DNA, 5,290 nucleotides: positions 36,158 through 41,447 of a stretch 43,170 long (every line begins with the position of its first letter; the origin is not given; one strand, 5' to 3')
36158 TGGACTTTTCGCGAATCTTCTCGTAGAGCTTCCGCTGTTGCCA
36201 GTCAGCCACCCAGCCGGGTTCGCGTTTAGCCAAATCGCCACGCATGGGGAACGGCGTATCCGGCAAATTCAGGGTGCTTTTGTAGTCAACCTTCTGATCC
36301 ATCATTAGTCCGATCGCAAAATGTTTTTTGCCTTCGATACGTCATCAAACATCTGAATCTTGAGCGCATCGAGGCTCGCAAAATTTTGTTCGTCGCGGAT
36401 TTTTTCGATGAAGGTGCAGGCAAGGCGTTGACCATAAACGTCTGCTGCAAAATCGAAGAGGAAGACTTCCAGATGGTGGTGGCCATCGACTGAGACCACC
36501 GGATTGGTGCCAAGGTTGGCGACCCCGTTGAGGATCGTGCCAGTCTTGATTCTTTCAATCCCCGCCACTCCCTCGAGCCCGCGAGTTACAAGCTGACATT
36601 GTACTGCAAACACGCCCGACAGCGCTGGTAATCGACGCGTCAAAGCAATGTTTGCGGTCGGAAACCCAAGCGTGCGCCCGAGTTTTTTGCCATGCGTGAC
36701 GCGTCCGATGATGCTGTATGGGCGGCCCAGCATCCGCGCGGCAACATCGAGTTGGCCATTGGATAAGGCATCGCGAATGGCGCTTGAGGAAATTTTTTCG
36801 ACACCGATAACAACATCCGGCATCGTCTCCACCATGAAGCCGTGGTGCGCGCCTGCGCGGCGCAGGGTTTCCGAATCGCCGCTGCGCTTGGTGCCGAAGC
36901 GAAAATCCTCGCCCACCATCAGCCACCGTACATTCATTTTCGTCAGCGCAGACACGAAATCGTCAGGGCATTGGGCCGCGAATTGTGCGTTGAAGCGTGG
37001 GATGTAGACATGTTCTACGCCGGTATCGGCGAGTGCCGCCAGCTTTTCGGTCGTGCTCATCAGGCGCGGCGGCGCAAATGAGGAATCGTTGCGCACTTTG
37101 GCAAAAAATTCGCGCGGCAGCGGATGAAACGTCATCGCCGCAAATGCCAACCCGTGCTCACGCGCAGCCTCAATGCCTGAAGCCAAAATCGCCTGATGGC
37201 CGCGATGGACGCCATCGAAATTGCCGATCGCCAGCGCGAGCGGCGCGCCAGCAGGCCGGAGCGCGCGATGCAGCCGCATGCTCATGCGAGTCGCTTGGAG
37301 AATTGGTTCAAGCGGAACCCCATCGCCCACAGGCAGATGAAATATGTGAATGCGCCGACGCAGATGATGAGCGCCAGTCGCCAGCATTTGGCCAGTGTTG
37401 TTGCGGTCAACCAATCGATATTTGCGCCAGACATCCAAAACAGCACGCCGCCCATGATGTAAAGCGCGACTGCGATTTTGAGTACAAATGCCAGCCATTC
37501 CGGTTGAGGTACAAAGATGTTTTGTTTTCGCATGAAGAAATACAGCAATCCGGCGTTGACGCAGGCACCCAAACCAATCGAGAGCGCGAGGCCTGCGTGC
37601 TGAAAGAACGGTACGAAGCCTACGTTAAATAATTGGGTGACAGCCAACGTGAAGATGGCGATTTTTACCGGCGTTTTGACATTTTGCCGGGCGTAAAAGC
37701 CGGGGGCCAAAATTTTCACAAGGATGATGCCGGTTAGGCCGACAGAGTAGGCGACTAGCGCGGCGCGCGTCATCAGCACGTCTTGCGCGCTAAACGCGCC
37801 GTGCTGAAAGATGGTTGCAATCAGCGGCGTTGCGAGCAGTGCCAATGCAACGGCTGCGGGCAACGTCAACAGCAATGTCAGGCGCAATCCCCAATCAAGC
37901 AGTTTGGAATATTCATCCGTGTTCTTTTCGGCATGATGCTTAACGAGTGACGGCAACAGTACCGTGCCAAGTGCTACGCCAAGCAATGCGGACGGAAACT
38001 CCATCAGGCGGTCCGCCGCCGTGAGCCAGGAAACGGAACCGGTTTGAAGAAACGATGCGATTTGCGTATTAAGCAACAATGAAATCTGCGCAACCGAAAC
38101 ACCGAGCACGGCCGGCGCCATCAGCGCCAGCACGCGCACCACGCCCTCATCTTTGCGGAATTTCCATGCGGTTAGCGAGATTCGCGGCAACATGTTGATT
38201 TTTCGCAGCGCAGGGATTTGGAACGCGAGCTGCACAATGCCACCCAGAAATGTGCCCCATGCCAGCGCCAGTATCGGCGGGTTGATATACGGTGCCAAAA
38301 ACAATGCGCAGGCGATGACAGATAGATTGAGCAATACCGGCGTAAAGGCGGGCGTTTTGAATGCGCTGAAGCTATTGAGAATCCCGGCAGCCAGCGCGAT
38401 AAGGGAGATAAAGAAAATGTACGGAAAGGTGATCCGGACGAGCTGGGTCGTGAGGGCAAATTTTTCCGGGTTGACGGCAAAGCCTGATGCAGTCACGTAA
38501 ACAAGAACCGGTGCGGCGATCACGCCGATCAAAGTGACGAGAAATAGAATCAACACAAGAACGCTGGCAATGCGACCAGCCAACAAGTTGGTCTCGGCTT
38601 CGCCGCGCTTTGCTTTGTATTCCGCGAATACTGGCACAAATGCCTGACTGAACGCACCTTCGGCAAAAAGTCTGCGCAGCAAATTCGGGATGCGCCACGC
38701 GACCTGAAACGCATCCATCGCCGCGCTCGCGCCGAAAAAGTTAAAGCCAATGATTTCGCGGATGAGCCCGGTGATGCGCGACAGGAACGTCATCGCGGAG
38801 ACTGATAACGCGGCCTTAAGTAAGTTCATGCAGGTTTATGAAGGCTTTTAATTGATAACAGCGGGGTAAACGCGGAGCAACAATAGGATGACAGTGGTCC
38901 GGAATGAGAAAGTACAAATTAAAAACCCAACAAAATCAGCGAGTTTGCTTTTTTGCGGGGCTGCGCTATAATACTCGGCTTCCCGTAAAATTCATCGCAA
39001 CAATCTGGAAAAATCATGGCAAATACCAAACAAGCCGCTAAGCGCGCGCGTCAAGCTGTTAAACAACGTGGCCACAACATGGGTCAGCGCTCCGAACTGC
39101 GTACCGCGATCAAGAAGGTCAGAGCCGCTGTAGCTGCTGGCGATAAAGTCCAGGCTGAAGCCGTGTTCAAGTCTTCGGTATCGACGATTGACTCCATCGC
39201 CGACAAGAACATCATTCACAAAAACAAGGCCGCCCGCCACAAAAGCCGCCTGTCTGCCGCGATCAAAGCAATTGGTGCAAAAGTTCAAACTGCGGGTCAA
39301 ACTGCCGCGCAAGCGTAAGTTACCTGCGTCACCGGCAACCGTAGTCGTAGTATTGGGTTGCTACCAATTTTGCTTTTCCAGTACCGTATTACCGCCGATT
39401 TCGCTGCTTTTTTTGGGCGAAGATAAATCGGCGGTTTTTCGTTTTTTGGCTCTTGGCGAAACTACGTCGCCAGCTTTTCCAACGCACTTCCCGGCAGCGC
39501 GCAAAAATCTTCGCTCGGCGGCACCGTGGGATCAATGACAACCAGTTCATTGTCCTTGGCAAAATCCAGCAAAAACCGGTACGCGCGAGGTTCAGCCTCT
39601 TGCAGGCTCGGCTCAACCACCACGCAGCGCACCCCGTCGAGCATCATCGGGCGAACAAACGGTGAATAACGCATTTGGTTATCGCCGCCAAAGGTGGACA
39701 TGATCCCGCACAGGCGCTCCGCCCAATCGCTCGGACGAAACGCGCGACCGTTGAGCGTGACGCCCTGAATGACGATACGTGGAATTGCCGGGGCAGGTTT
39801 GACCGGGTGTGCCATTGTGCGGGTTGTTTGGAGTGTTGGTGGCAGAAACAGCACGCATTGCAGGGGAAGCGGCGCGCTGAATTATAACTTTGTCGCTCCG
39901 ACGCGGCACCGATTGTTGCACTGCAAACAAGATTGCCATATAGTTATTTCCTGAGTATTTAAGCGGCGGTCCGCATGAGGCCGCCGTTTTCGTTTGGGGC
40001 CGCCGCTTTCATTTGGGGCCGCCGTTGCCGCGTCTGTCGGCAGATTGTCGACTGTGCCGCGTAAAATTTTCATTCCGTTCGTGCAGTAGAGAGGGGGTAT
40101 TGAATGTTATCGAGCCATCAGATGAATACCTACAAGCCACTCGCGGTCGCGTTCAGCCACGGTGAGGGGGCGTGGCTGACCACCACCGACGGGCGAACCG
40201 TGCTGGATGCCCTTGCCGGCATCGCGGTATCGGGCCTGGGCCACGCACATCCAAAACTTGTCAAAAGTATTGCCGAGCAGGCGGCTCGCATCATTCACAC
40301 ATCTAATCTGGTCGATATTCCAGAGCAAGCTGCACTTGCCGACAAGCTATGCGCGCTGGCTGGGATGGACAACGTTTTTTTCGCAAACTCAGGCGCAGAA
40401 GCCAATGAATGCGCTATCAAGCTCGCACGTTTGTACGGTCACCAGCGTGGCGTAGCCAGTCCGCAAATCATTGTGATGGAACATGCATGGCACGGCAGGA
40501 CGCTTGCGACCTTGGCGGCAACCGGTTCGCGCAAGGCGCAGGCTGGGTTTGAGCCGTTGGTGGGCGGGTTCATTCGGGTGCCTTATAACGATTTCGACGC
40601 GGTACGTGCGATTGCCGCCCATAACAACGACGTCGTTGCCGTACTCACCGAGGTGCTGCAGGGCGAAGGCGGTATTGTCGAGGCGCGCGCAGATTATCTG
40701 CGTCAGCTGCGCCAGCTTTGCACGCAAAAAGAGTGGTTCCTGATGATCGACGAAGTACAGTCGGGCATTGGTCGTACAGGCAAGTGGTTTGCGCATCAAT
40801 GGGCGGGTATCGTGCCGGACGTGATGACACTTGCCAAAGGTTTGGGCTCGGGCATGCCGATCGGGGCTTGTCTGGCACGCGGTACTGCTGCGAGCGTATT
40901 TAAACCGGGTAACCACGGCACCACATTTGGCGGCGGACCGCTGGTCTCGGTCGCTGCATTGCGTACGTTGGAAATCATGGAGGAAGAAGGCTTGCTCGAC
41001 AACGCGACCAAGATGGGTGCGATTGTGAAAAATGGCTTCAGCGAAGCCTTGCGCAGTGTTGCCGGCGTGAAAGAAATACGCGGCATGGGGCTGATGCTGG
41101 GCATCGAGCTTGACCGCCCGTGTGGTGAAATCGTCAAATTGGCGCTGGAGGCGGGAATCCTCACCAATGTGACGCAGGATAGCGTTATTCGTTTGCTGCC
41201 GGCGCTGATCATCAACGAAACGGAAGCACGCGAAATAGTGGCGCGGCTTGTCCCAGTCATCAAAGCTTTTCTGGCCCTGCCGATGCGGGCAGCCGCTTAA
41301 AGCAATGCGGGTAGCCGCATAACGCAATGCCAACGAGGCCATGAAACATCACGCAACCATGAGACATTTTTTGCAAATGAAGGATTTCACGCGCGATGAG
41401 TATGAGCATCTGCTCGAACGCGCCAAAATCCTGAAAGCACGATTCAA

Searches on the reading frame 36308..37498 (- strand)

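Call 79: search_protein_families(library=pfam, proteins=[window:36308-37498:-], max_evalue=0.00001)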
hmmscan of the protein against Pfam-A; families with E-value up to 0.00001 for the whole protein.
window:36308-37498:- (397 aa): 2 families
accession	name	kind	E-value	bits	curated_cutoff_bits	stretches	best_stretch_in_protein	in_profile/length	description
PF06574.18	FAD_syn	-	4.5e-43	147.2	27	1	87-239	8-157/158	FAD synthetase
PF01687.23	Flavokinase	-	2.3e-36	125.2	19.6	1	257-394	1-124/124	Riboflavin kinase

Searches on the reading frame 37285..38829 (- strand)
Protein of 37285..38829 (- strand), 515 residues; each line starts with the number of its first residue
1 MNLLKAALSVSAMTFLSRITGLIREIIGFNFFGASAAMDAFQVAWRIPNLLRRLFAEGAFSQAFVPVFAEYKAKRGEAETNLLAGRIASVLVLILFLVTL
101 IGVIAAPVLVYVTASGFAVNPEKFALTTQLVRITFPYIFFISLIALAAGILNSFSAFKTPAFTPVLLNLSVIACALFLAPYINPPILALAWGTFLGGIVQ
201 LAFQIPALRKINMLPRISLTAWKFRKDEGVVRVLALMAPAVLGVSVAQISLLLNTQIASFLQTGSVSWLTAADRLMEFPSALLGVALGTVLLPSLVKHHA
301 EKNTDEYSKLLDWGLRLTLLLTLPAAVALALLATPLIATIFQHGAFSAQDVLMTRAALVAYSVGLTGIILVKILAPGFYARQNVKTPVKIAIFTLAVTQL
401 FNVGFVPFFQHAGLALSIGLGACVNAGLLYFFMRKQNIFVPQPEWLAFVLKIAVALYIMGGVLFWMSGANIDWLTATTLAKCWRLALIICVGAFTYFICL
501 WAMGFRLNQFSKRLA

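Call 79: search_protein_families(library=pfam, proteins=[window:37285-38829:-], max_evalue=0.00001)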
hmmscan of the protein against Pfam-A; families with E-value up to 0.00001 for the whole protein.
window:37285-38829:- (515 aa): 1 family
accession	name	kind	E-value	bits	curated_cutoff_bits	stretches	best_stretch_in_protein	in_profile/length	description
PF03023.19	MurJ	-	2.7e-138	461.8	27.4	1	31-477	4-444/451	Lipid II flippase MurJ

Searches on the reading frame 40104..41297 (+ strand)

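Call 79: search_protein_families(library=pfam, proteins=[window:40104-41297:+], max_evalue=0.00001)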
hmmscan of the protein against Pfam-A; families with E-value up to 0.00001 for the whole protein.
window:40104-41297:+ (398 aa): 1 family
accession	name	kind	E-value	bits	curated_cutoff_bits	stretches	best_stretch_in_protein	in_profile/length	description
PF00202.27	Aminotran_3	-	2.3e-111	372.8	30.5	1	9-384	5-401/403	Aminotransferase class-III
